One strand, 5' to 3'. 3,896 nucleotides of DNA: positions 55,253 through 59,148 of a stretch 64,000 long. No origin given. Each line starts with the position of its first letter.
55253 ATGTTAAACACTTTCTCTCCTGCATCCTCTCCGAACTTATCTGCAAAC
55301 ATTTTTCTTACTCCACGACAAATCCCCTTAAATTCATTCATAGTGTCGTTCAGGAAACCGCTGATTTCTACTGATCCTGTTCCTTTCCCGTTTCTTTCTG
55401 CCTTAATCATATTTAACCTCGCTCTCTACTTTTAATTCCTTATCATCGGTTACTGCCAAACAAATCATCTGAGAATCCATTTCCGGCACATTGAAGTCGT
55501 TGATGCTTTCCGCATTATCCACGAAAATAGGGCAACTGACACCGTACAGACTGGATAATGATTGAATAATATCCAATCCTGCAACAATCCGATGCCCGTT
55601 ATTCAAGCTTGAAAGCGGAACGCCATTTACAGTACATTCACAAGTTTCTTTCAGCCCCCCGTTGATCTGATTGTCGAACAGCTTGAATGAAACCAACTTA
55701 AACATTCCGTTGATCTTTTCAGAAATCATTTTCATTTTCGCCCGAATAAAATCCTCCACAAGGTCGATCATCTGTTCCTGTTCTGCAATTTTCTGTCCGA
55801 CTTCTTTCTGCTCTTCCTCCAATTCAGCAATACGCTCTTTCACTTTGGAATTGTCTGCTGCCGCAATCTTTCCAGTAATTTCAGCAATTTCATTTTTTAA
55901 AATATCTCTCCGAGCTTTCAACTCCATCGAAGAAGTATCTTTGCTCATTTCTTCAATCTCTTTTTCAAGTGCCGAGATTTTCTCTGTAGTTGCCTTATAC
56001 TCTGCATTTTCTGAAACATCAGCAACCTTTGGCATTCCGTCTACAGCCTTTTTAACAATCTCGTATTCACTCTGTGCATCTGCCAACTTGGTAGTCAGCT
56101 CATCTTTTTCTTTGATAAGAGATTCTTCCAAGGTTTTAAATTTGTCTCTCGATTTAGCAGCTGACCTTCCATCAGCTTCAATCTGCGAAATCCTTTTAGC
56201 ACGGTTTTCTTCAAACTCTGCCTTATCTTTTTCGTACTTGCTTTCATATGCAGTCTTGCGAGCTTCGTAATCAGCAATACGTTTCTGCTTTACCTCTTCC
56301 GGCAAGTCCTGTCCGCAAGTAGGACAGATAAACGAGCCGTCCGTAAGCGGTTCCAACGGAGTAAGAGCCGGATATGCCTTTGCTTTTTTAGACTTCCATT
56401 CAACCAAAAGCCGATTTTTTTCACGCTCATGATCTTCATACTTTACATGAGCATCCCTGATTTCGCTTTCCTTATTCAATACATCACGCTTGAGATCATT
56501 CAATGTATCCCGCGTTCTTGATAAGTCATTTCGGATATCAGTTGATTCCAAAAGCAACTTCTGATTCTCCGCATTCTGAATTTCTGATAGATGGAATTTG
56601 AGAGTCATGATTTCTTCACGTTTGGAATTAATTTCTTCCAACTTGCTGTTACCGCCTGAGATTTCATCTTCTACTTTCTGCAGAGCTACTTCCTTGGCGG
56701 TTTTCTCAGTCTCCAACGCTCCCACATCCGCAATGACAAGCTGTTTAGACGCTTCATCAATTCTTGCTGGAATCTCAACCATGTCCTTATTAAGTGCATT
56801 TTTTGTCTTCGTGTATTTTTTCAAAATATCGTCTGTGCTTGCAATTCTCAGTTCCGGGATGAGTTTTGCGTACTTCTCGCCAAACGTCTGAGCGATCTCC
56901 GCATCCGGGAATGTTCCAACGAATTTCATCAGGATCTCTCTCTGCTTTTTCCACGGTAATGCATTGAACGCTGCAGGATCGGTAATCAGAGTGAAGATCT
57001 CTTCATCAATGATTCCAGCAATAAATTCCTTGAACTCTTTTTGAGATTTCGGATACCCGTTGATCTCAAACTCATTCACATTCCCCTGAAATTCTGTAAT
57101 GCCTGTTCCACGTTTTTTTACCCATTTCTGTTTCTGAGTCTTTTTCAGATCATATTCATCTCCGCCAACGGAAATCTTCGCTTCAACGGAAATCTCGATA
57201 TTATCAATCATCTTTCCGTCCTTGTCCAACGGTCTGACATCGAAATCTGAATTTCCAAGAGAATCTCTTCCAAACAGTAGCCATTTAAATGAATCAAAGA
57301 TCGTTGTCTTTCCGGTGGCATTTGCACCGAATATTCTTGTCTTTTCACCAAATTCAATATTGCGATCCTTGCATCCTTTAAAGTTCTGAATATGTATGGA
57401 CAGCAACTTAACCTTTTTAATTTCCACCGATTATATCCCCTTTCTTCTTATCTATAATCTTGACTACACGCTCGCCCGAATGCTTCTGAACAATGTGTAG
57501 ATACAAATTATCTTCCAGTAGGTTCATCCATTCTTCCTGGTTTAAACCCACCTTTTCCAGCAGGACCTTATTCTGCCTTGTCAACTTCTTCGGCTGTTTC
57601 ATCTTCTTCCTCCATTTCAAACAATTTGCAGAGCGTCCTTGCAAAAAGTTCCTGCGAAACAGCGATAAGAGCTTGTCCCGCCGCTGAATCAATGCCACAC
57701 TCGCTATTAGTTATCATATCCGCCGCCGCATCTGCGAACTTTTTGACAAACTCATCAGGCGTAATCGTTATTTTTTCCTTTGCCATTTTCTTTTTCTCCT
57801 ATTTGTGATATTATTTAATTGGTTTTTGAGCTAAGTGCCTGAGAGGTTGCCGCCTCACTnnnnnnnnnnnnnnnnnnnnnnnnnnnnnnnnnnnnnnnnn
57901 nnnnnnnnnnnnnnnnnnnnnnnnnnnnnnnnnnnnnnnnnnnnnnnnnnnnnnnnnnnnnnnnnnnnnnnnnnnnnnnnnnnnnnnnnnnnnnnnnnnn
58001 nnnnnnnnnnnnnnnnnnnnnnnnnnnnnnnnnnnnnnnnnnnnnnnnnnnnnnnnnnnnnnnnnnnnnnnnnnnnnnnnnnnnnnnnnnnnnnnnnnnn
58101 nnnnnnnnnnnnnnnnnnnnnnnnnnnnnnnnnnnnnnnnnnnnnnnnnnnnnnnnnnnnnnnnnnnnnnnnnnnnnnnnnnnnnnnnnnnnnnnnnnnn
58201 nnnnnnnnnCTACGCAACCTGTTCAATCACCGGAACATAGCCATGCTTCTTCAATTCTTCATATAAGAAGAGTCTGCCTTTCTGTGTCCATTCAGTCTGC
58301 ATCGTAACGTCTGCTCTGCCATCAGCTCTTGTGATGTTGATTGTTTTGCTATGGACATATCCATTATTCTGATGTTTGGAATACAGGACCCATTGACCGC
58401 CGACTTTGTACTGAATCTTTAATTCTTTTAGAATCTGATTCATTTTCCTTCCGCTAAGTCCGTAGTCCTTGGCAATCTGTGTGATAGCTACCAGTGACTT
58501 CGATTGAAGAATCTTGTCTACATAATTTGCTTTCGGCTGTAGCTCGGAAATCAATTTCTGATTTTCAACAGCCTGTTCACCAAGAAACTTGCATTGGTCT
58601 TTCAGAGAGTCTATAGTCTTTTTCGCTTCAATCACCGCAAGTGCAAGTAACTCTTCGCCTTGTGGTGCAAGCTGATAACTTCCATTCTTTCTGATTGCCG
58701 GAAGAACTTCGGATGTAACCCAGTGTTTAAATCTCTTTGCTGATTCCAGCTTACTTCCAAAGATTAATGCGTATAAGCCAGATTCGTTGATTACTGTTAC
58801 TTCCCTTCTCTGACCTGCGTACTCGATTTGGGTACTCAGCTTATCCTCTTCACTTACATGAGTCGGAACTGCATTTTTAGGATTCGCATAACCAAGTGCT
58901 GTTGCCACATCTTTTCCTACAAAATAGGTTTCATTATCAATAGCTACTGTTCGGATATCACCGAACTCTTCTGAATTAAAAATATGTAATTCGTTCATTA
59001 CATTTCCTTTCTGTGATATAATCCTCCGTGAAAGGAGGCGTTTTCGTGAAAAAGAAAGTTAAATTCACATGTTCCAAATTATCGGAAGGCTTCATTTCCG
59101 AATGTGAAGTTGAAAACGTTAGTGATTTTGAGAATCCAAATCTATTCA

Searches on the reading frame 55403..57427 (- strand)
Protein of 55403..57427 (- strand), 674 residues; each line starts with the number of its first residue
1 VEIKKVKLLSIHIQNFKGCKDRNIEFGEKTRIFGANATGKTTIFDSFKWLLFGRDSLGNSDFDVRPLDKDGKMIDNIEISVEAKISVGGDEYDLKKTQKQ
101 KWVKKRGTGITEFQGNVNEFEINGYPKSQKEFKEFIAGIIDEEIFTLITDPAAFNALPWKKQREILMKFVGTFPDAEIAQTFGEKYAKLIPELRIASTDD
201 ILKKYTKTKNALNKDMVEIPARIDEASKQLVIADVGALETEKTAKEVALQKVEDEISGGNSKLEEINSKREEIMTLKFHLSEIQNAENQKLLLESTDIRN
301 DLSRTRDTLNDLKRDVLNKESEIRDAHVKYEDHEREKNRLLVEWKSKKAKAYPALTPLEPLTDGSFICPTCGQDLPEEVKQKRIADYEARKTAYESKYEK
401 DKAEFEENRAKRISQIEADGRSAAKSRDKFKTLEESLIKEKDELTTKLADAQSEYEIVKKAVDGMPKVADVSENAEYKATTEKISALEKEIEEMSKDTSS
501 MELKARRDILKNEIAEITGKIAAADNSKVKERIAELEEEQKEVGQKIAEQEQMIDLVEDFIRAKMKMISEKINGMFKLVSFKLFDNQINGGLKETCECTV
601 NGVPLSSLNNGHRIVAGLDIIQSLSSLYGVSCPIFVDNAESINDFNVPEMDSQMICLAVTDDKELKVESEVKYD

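Call 11: search_protein_families(library=phrogs, proteins=[window:55403-57427:-], max_evalue=0.00001)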
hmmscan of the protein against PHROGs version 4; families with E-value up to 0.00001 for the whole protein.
window:55403-57427:- (674 aa): 7 families
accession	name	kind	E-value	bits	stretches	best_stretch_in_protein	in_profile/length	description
phrog_77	-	DNA, RNA and nucleotide metabolism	2.4e-78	265.7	1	2-646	292-906/967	SbcC-like subunit of palindrome specific endonuclease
phrog_10445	-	unknown function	1e-54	186.8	1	5-286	2-278/296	-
phrog_20188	-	DNA, RNA and nucleotide metabolism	6.4e-49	167.8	1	399-668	4-277/279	endonuclease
phrog_21084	-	other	1.2e-48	167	1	265-669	9-395/396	recombinase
phrog_1499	-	unknown function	5.6e-30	105.9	1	5-670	2-419/427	-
phrog_25363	-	unknown function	3.2e-18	66.7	1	4-74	3-75/77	-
phrog_4747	-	unknown function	2.3e-12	47.8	1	6-329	1-270/610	-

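Call 64: search_protein_families(library=pfam, proteins=[window:55403-57427:-], max_evalue=0.001)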
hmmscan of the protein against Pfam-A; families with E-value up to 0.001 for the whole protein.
window:55403-57427:- (674 aa): 4 families
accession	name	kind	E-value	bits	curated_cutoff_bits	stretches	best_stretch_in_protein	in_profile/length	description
PF13476.12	AAA_23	-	4.7e-12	47.4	27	1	10-257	1-194/201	AAA domain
PF13175.12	AAA_15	-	3.5e-08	33.9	32.1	1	7-337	2-246/374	AAA ATPase domain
PF13304.12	AAA_21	-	0.00052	20.6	27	0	32-99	4-83/304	AAA domain, putative AbiEii toxin, Type IV TA system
PF13555.12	AAA_29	-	0.00074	19.7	27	0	10-54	3-49/61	P-loop containing region of AAA domain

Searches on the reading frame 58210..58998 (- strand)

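Call 11: search_protein_families(library=phrogs, proteins=[window:58210-58998:-], max_evalue=0.00001)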
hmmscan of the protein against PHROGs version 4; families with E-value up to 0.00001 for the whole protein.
window:58210-58998:- (262 aa): 14 families
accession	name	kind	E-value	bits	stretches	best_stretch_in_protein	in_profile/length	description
phrog_130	-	transcription regulation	2.6e-88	298.1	1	1-261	157-420/480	anti-repressor Ant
phrog_463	-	transcription regulation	1.6e-45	156.6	1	1-212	2-220/250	anti-repressor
phrog_2899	-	transcription regulation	9.6e-45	154.2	1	1-134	4-138/263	anti-repressor Ant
phrog_63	-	transcription regulation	6.4e-37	128.9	1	115-259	231-365/431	anti-repressor Ant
phrog_7940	-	unknown function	1.1e-34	121.1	1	1-110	1-109/252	-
phrog_2593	-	transcription regulation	3.8e-31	109.7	1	13-193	28-224/255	anti-repressor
phrog_2977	-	transcription regulation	3.3e-30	105.9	1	1-85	61-148/150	anti-repressor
phrog_25289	-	unknown function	6.5e-29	101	1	186-260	1-75/79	-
phrog_25722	-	unknown function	4.4e-28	99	1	1-111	1-111/150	-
phrog_245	-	transcription regulation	6.6e-27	95.8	1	6-123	43-145/319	anti-repressor Ant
phrog_5060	-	transcription regulation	1.9e-26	94.5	1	7-193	12-208/224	anti-repressor Ant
phrog_2011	-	transcription regulation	5e-26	93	1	5-114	2-122/275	anti-repressor Ant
phrog_9976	-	transcription regulation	3.9e-21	76.8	1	5-109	4-107/188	anti-repressor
phrog_373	-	transcription regulation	8.4e-11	42.8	1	1-178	76-257/373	anti-repressor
